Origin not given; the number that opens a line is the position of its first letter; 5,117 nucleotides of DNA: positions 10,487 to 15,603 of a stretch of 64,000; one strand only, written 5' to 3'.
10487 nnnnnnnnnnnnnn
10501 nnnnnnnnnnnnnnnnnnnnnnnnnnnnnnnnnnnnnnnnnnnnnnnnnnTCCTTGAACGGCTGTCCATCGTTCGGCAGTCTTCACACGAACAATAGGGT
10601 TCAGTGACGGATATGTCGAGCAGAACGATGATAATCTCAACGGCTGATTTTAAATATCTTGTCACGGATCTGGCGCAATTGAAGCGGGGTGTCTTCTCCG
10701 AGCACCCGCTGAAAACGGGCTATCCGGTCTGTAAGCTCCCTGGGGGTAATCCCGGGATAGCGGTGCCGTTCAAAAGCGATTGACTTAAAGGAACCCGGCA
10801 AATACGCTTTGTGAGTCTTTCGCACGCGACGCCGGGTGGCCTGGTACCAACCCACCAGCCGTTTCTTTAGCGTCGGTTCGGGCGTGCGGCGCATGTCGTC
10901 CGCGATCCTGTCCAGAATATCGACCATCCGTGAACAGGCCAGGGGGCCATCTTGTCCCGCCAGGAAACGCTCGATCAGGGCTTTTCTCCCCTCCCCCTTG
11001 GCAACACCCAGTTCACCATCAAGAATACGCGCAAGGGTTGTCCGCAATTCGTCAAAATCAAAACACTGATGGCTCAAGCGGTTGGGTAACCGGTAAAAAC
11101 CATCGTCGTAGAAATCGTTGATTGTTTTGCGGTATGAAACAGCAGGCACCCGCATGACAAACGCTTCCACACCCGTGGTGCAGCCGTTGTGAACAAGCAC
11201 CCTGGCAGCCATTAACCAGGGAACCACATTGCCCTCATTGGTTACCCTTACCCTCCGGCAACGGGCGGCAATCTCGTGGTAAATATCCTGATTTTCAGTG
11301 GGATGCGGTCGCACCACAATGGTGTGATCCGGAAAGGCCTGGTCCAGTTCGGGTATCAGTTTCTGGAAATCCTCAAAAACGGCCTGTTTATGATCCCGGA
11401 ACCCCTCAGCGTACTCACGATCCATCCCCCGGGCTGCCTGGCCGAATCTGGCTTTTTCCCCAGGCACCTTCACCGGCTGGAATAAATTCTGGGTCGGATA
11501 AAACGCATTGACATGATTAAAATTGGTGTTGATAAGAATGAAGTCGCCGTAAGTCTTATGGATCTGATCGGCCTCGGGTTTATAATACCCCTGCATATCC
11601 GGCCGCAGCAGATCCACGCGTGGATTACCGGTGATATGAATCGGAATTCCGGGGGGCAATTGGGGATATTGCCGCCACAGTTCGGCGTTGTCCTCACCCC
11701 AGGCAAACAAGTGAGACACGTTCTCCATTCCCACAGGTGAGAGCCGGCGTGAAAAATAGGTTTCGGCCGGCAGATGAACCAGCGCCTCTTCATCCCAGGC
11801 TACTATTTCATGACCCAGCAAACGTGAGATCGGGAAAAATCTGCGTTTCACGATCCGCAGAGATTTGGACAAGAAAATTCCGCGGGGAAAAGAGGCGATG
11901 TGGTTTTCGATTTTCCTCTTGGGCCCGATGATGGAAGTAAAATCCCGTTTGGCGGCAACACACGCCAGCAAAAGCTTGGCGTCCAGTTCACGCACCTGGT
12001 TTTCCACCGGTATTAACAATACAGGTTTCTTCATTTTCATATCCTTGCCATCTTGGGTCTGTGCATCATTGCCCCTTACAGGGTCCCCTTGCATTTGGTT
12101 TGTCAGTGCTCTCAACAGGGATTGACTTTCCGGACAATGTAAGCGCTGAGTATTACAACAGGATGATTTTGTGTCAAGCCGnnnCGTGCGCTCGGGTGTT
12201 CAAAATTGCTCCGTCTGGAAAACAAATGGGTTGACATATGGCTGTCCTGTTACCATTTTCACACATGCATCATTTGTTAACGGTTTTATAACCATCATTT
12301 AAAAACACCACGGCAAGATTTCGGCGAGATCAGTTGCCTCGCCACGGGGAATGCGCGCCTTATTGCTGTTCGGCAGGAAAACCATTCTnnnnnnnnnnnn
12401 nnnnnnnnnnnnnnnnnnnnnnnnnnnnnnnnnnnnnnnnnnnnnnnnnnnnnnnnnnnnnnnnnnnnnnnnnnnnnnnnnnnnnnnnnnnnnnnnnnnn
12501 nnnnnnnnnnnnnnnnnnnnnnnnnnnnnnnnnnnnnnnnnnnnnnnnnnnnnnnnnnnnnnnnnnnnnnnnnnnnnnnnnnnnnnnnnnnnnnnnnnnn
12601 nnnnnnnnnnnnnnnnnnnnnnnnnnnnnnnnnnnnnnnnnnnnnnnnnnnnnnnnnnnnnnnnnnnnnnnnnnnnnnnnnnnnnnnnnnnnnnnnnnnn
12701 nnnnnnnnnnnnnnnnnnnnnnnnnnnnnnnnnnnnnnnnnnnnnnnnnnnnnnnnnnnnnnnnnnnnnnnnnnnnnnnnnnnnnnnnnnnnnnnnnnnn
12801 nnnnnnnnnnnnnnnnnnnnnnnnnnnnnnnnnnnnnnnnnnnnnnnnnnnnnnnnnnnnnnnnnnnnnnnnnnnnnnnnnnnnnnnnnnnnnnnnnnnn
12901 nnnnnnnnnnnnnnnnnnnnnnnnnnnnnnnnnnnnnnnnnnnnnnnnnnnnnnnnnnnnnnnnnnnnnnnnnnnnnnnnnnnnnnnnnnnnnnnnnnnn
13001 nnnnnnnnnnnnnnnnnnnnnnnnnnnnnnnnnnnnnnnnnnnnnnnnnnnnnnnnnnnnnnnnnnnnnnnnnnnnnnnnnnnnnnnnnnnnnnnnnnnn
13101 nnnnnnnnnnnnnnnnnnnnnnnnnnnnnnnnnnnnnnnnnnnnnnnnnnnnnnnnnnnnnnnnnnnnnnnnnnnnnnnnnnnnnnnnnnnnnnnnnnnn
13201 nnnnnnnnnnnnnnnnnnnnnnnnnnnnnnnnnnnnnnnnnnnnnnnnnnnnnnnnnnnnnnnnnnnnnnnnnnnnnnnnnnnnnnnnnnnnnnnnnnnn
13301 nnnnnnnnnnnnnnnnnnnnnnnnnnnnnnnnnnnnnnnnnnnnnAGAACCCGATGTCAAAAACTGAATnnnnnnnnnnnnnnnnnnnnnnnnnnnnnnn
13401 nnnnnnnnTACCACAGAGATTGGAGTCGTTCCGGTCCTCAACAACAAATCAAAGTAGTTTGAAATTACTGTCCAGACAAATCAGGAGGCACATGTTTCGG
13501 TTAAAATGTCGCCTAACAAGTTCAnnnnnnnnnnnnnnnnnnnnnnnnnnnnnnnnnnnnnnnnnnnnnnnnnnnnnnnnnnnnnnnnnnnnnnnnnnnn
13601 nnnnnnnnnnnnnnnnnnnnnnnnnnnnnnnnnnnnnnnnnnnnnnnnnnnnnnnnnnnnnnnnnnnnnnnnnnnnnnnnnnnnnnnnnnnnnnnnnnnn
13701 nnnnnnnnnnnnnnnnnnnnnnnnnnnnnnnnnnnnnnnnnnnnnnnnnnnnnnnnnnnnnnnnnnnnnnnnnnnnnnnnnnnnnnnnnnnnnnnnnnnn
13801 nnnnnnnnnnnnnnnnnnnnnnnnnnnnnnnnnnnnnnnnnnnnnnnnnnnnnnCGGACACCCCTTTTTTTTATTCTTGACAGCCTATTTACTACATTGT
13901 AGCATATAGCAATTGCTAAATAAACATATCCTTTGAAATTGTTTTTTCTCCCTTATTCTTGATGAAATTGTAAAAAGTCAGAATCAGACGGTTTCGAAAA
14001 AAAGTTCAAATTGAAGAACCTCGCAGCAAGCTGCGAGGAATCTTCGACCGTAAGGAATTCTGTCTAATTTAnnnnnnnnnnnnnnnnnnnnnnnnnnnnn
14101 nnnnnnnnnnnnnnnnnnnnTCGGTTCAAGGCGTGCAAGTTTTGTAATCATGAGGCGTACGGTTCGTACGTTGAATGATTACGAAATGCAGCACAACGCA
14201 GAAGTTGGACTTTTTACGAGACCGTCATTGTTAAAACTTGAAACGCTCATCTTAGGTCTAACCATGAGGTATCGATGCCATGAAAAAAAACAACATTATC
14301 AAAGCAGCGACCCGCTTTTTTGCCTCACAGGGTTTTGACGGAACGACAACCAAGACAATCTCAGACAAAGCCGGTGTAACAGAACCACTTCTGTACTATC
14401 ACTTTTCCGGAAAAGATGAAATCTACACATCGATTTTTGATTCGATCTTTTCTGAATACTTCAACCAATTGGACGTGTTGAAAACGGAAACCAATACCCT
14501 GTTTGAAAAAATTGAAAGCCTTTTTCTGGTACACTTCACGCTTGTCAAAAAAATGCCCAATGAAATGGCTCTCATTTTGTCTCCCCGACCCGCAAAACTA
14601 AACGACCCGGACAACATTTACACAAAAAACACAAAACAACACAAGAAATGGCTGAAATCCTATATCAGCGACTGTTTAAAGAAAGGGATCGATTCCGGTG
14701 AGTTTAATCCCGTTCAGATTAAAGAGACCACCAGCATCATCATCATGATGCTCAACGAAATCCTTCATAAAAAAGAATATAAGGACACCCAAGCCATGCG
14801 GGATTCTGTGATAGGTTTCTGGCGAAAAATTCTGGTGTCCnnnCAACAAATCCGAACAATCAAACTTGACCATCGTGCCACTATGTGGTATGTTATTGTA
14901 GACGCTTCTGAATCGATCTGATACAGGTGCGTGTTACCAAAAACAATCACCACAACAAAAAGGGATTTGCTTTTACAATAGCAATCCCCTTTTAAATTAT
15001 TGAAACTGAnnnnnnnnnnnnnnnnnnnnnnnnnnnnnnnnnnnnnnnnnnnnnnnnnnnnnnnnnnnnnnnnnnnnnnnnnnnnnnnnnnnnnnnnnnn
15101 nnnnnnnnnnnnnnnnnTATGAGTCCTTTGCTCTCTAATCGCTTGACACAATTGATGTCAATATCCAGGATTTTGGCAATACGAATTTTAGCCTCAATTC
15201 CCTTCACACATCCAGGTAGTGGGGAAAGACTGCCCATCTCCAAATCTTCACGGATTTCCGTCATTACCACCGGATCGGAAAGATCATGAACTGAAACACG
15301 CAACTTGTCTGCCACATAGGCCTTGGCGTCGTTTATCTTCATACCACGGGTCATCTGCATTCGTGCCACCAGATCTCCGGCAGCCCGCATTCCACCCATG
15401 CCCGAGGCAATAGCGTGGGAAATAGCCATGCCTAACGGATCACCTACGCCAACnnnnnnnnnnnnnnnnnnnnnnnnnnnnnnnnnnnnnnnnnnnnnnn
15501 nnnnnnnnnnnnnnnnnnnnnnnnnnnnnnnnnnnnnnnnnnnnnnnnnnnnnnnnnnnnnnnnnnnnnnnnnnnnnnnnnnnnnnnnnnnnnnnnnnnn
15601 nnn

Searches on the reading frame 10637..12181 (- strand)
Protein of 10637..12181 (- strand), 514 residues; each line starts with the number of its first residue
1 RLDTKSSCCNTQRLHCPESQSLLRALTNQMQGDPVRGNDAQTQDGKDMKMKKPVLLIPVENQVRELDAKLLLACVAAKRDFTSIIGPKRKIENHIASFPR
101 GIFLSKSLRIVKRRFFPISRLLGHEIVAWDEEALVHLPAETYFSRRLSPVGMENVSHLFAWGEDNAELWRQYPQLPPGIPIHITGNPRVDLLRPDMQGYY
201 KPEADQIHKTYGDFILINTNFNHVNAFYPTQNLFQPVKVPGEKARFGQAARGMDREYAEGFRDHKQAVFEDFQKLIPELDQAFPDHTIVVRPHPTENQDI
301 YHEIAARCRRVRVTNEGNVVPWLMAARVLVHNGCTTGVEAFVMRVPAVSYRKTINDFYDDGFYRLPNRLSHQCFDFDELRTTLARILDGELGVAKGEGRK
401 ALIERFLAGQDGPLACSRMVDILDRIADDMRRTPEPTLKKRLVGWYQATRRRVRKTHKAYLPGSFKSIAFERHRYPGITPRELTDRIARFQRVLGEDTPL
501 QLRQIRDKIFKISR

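Call 20: search_protein_families(library=ncbifam, proteins=[window:10637-12181:-], max_evalue=0.00001)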
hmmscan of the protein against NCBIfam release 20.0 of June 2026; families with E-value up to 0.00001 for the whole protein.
window:10637-12181:- (514 aa): 2 families
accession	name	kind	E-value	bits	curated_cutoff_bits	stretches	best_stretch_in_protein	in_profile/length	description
TIGR04396.2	surf_polysacc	subfamily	5e-115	385.1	125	1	55-490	1-426/427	surface carbohydrate biosynthesis protein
NF046086.1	BFO_1060_trans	domain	1.7e-15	57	200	1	157-426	107-363/365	BFO_1060 family glycosyltransferase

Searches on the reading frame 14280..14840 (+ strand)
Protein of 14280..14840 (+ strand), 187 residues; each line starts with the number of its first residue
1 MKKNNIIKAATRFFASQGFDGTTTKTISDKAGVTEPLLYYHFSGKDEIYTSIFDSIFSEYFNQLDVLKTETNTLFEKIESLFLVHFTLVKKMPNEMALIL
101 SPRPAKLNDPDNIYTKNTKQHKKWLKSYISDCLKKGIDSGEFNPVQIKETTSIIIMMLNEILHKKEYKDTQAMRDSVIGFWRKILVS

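Call 20: search_protein_families(library=ncbifam, proteins=[window:14280-14840:+], max_evalue=0.00001)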
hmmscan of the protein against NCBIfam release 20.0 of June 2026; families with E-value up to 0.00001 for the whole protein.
window:14280-14840:+ (187 aa): 16 families
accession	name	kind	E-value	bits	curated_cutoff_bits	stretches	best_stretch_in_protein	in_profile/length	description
NF041196.1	ScbR_bind_reg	equivalog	9e-15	55.3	150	1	3-185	8-186/191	ScbR family autoregulator-binding transcription factor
NF037937.1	septum_RefZ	equivalog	3e-13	50.1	180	1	3-74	1-72/195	forespore capture DNA-binding protein RefZ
NF053878.1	FATransRegFadRBac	equivalog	1.8e-11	44.2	200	1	2-161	4-160/190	fatty acid metabolism transcriptional regulator FadR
NF051852.1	efflux_TF_MtrR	exception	4.2e-11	43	280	1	3-142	12-153/205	multidrug efflux system transcriptional repressor MtrR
TIGR03613.1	RutR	equivalog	1e-09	38.6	368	1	2-99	9-105/202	pyrimidine utilization regulatory protein R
NF050111.1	TransRegSACE7040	equivalog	5.2e-09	36.3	250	1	2-85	2-85/186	SACE_7040 family transcriptional regulator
NF053731.1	TransRegFasRMycb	equivalog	5.5e-09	36.1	330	1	3-89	13-99/199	HTH-type transcriptional activator FasR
NF007949.0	PRK10668.1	equivalog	5.1e-08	32.7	271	1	3-74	13-80/216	multidrug efflux transporter transcriptional repressor AcrR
NF011584.0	PRK15008.1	equivalog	8.1e-08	32.4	230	1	2-94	19-110/212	HTH-type transcriptional regulator RutR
NF007430.0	PRK09975.1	equivalog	1e-07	31.3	274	1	3-99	13-110/220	acrEF/envCD operon transcriptional regulator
NF053516.1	TranRepPrsAVib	equivalog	1.3e-07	31.6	300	1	3-65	8-70/208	TetR family transcriptional repressor PsrA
TIGR03384.1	betaine_BetI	equivalog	1.7e-07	31.2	201.3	1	2-95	9-102/189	choline-binding transcriptional repressor BetI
NF010319.1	PRK13756.1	equivalog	4.9e-07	29.8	265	1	2-59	3-60/199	tetracycline resistance transcriptional repressor TetR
TIGR03968.1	mycofact_TetR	equivalog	1.9e-06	27.6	224.9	1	3-73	11-81/190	mycofactocin system transcriptional regulator MftR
NF001978.0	PRK00767.1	equivalog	2.5e-06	27.4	118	1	2-93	10-102/197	transcriptional regulator BetI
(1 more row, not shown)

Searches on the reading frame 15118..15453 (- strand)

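Call 20: search_protein_families(library=ncbifam, proteins=[window:15118-15453:-], max_evalue=0.00001)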
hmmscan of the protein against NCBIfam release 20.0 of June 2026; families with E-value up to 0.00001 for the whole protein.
window:15118-15453:- (112 aa): 1 family
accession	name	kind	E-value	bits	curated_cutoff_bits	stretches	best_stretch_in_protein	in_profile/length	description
TIGR02368.1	dimeth_PyL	equivalog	6.3e-39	133.9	369.1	1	1-105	357-461/466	[dimethylamine--corrinoid protein] Co-methyltransferase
